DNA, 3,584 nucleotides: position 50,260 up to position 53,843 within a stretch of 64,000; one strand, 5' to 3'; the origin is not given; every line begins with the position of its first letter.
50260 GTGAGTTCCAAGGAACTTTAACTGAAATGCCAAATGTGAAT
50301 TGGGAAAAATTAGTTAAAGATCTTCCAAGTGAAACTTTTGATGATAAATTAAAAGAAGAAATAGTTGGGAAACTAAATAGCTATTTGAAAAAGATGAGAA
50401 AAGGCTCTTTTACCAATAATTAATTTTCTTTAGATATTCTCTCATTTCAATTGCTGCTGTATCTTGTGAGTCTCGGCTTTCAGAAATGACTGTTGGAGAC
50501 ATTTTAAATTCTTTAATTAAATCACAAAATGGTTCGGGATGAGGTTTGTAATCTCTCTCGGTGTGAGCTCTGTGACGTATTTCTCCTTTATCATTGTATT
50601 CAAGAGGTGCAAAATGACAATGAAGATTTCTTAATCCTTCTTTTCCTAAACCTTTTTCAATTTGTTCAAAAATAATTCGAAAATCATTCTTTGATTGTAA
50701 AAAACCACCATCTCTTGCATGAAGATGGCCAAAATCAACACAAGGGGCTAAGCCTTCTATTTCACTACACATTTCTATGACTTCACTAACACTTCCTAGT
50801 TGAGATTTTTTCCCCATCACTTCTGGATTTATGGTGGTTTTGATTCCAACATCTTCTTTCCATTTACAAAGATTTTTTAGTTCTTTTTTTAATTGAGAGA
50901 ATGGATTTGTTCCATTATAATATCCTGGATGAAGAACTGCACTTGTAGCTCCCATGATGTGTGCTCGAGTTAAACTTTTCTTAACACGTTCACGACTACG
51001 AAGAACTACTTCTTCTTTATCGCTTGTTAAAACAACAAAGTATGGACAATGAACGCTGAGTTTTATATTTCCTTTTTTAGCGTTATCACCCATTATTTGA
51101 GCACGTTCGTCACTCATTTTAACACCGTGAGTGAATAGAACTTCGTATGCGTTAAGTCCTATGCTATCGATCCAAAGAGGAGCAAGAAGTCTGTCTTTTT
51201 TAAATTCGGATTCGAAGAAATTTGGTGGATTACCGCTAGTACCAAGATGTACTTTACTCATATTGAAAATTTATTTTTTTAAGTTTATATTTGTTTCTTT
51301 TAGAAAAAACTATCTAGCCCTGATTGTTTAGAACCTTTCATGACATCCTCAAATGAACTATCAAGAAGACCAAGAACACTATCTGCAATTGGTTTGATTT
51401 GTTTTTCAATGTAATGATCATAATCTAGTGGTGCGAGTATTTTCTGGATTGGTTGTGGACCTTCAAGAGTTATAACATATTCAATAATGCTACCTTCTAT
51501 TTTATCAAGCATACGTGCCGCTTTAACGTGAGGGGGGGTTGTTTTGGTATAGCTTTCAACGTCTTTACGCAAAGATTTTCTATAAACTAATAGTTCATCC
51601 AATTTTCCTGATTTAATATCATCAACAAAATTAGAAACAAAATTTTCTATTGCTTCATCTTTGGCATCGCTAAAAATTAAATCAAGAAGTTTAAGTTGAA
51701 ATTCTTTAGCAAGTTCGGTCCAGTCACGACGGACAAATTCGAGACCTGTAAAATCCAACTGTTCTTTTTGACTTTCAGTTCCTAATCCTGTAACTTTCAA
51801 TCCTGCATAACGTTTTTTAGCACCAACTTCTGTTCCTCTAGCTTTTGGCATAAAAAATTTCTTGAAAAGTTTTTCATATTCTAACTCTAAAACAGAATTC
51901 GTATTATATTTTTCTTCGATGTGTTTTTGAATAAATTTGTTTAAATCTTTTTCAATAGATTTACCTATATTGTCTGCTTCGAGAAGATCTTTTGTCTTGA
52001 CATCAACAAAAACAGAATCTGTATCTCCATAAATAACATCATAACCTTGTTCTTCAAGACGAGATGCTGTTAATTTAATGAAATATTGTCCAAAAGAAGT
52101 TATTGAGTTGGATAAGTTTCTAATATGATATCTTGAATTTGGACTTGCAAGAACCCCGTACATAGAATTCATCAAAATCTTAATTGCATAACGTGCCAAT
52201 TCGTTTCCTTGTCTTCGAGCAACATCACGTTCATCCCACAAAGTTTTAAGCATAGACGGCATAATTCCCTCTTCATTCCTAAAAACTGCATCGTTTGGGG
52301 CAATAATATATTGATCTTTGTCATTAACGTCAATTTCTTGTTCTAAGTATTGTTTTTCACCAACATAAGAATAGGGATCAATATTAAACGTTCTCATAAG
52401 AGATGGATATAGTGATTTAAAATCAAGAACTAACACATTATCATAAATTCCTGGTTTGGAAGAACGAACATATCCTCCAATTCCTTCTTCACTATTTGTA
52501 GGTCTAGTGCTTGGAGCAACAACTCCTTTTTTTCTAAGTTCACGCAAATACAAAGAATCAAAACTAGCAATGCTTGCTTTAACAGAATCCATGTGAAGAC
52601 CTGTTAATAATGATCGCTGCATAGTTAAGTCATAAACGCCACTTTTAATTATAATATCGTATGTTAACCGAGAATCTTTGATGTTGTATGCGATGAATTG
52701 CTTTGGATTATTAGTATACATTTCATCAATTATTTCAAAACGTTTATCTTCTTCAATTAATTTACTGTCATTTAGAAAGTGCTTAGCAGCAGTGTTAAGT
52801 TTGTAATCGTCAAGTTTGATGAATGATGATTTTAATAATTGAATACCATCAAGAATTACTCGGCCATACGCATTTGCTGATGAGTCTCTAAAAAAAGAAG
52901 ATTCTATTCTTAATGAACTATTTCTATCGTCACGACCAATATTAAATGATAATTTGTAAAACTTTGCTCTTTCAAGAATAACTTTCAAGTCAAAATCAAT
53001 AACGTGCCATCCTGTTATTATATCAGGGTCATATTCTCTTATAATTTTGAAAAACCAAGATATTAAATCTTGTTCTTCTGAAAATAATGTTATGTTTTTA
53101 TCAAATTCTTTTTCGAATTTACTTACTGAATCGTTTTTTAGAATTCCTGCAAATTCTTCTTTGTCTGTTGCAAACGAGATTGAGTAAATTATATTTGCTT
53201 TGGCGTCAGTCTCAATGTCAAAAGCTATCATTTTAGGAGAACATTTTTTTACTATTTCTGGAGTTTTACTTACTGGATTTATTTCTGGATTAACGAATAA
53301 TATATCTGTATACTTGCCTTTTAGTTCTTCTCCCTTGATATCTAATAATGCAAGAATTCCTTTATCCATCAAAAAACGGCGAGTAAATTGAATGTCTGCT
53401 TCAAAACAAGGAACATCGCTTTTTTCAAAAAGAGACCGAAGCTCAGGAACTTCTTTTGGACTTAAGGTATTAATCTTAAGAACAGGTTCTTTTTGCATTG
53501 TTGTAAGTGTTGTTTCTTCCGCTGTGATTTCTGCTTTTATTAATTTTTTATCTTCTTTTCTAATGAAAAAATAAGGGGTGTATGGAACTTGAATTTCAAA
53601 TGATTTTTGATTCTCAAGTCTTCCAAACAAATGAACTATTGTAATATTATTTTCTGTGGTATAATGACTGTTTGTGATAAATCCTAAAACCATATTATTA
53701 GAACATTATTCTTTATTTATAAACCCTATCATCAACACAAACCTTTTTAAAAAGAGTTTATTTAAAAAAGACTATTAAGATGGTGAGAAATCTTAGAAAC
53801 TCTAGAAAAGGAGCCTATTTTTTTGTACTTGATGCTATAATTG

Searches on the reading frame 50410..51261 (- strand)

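Call 48: search_protein_families(library=pfam, proteins=[window:50410-51261:-], max_evalue=0.001)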
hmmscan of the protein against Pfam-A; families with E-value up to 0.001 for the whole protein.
window:50410-51261:- (283 aa): 1 family
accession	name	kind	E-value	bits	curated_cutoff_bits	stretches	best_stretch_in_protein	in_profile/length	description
PF01261.30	AP_endonuc_2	-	1.6e-22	80.9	31.1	1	32-278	5-247/249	Xylose isomerase-like TIM barrel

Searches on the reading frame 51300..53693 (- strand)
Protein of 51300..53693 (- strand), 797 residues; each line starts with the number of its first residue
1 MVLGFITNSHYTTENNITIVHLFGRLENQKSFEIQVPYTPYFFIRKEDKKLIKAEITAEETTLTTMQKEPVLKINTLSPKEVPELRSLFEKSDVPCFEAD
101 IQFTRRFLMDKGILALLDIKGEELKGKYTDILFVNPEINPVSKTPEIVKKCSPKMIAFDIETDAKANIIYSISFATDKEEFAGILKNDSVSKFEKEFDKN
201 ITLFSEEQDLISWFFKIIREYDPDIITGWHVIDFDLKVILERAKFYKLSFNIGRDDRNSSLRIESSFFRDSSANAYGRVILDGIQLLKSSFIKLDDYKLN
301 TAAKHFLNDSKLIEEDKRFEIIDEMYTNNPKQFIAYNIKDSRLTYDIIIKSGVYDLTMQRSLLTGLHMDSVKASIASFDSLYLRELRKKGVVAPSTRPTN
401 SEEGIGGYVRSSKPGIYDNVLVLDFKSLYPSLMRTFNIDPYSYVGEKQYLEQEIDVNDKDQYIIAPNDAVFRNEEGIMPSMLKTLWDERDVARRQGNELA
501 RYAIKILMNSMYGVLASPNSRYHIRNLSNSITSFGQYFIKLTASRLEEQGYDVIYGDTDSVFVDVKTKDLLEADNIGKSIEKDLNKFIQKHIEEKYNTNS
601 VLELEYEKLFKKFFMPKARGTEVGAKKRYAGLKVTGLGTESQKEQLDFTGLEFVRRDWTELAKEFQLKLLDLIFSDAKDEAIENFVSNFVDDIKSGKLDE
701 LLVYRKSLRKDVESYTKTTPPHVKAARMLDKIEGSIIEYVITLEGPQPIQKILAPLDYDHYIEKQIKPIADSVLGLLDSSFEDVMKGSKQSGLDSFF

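Call 48: search_protein_families(library=pfam, proteins=[window:51300-53693:-], max_evalue=0.001)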
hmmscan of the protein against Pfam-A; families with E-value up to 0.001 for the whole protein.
window:51300-53693:- (797 aa): 4 families
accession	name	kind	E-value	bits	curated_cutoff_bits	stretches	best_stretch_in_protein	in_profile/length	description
PF00136.26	DNA_pol_B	-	2.3e-50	172.2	23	1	380-739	17-405/453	DNA polymerase family B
PF03104.25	DNA_pol_B_exo1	-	6.1e-25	88.5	23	1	96-301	3-241/242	DNA polymerase family B, exonuclease domain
PF03175.18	DNA_pol_B_2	-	4.1e-07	29.7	25.8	0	405-437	214-249/468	DNA polymerase type B, organellar and viral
PF10108.15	DNA_pol_B_exo2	-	0.00058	20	24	0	205-251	35-80/213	Predicted 3'-5' exonuclease related to the exonuclease domain of PolB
